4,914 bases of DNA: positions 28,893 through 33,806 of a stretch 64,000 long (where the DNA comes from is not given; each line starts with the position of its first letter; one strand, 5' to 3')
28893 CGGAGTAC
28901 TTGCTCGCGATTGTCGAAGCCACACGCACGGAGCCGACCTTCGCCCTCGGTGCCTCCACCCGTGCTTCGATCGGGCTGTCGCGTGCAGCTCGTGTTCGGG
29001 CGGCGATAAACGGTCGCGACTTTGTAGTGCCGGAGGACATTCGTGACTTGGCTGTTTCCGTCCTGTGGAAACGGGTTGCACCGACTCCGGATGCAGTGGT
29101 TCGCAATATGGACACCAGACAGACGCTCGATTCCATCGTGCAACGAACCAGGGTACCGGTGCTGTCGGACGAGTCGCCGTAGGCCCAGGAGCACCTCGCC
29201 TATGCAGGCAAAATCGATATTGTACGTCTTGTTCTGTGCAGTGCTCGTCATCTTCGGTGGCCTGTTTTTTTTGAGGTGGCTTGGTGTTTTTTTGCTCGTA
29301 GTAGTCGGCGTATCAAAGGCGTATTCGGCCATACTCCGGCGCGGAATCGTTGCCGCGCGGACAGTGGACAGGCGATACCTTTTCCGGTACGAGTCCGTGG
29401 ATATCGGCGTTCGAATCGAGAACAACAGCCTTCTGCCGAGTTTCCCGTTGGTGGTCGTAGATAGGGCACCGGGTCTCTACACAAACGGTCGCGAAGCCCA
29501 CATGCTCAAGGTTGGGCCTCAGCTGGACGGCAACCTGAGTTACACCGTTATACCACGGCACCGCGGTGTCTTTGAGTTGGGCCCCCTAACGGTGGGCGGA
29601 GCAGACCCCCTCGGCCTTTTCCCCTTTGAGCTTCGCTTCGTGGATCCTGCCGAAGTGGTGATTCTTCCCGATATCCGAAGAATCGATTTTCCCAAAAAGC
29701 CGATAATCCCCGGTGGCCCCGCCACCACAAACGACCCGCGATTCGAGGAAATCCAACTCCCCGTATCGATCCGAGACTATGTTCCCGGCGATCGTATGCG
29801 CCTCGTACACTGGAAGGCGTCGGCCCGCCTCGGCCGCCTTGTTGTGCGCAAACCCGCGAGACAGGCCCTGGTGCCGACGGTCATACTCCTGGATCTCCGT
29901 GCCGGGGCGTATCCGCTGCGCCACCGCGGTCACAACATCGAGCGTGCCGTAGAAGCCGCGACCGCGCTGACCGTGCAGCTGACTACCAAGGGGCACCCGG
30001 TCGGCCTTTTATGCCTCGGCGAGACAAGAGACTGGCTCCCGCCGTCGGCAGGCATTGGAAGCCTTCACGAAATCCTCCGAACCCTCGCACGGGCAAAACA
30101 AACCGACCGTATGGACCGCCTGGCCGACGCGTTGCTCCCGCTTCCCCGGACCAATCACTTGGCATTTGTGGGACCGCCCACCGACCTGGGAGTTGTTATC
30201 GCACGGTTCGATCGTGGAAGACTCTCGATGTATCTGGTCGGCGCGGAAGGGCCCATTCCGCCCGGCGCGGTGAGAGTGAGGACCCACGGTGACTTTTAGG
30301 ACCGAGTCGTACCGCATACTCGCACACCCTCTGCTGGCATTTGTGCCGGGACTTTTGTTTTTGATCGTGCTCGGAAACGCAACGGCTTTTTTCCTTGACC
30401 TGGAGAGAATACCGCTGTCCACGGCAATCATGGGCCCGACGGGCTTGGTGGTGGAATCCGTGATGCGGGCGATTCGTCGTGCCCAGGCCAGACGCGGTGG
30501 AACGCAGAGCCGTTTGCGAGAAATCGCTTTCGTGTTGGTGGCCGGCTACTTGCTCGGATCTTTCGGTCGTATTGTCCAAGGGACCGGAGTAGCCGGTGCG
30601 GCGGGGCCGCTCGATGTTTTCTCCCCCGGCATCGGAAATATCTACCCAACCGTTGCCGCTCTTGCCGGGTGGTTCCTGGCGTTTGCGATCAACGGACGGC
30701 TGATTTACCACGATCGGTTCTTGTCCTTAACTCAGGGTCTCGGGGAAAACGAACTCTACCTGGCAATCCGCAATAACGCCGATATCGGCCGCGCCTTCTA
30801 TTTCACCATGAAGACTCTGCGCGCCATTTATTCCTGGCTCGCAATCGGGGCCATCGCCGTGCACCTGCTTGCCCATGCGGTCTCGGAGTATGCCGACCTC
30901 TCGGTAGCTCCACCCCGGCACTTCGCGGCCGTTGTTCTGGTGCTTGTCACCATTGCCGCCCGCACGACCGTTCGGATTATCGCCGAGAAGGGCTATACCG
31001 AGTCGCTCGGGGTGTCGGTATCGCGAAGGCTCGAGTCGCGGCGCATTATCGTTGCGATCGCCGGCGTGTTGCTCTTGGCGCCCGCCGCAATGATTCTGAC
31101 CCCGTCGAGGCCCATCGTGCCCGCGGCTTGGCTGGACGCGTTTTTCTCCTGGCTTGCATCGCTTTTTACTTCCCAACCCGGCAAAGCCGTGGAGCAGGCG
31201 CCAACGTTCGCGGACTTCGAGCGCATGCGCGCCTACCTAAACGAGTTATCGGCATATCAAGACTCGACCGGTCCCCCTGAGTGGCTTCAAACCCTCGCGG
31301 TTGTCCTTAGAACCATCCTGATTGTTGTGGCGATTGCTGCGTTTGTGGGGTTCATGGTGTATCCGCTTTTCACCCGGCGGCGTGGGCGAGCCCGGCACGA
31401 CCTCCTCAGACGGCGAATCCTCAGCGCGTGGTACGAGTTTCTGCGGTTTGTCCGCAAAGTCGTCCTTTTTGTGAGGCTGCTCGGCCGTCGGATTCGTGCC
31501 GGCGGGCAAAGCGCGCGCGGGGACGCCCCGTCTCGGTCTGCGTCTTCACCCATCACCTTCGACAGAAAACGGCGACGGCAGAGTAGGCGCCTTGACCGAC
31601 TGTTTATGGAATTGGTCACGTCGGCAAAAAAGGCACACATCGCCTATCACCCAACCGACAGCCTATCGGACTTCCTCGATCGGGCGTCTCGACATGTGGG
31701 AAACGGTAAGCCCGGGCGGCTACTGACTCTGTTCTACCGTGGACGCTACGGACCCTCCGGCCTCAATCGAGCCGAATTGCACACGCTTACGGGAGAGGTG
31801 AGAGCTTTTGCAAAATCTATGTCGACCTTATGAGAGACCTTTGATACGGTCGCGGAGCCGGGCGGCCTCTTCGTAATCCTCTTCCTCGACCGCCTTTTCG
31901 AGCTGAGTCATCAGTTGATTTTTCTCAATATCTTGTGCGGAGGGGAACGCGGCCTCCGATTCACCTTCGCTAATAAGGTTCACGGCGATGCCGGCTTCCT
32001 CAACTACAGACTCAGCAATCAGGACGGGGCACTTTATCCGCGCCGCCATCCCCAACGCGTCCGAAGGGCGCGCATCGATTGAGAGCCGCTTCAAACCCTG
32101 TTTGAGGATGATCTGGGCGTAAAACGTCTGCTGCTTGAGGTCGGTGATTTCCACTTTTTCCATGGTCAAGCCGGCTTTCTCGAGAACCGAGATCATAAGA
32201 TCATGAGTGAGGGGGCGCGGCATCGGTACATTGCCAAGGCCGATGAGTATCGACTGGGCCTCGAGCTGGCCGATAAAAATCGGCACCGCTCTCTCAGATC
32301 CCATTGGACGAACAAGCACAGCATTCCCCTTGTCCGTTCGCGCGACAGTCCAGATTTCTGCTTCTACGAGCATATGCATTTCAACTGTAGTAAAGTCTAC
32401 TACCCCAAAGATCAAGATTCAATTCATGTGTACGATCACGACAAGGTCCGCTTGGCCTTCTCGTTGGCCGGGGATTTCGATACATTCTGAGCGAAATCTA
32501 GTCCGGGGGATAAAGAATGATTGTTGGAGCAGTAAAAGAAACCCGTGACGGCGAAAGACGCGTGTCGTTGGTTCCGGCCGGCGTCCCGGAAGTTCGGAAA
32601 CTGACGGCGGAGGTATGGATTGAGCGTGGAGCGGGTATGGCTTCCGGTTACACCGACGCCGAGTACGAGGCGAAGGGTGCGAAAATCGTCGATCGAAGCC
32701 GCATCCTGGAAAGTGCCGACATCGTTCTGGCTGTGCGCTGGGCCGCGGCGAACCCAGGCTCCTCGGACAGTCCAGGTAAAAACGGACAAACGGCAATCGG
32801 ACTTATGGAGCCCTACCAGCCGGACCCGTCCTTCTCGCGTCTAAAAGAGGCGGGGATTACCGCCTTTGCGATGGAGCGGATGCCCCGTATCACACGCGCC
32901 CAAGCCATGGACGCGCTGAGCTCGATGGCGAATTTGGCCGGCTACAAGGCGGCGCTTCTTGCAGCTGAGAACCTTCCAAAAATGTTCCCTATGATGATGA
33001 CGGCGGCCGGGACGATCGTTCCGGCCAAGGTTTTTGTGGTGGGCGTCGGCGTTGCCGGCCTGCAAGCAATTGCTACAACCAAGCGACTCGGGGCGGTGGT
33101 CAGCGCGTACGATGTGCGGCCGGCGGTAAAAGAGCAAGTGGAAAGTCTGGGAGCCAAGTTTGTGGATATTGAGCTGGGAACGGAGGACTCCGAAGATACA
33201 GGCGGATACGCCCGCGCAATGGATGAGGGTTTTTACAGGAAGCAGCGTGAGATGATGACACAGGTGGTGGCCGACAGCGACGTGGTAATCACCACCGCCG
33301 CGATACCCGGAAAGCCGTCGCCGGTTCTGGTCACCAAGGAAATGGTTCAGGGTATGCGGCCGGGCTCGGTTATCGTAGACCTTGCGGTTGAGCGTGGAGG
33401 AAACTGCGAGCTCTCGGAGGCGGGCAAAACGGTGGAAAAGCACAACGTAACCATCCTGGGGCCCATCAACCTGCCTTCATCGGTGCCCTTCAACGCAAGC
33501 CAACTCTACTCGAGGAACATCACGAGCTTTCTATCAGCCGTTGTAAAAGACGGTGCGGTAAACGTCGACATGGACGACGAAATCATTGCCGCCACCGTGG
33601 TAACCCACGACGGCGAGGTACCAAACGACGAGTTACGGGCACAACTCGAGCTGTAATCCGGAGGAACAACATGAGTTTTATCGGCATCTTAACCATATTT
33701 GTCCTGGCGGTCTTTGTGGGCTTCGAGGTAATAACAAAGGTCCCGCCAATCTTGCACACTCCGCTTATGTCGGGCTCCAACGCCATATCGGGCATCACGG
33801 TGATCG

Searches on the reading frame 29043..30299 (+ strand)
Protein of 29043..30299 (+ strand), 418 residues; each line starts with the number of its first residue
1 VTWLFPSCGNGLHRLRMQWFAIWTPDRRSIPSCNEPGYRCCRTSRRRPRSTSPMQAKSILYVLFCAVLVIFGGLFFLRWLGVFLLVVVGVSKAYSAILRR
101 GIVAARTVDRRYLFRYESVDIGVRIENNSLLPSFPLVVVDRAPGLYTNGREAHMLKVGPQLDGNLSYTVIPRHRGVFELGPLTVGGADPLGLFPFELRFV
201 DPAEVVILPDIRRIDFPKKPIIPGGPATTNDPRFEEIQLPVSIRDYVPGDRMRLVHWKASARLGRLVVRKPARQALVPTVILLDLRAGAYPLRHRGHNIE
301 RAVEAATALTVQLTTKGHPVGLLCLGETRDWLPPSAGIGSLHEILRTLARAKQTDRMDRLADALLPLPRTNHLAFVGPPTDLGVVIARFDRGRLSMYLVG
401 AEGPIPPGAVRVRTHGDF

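Call 84: search_protein_families(library=pfam, proteins=[window:29043-30299:+], max_evalue=0.00001)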
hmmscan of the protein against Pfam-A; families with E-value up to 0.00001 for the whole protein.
window:29043-30299:+ (418 aa): 1 family
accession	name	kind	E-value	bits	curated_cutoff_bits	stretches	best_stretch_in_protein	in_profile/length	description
PF01882.25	DUF58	-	4.9e-16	59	23.4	1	243-369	2-129/216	Protein of unknown function DUF58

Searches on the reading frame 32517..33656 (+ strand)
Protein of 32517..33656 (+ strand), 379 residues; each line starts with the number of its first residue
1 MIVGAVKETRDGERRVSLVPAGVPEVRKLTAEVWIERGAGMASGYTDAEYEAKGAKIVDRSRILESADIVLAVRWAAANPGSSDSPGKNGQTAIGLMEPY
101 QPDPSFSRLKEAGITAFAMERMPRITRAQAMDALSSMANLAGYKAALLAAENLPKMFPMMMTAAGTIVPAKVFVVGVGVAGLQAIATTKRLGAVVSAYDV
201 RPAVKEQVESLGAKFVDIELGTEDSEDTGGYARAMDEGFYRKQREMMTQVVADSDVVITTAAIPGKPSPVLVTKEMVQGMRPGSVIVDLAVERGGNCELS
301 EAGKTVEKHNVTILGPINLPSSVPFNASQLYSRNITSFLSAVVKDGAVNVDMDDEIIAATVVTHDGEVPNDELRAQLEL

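Call 84: search_protein_families(library=pfam, proteins=[window:32517-33656:+], max_evalue=0.00001)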
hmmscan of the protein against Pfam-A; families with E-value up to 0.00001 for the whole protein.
window:32517-33656:+ (379 aa): 2 families
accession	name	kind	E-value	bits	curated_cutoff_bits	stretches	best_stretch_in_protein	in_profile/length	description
PF01262.27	AlaDh_PNT_C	-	1.8e-68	230.6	23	1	145-369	1-212/214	Alanine dehydrogenase/PNT, C-terminal domain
PF05222.21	AlaDh_PNT_N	-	1.8e-34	119.3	30.4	1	5-141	2-136/136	Alanine dehydrogenase/PNT, N-terminal domain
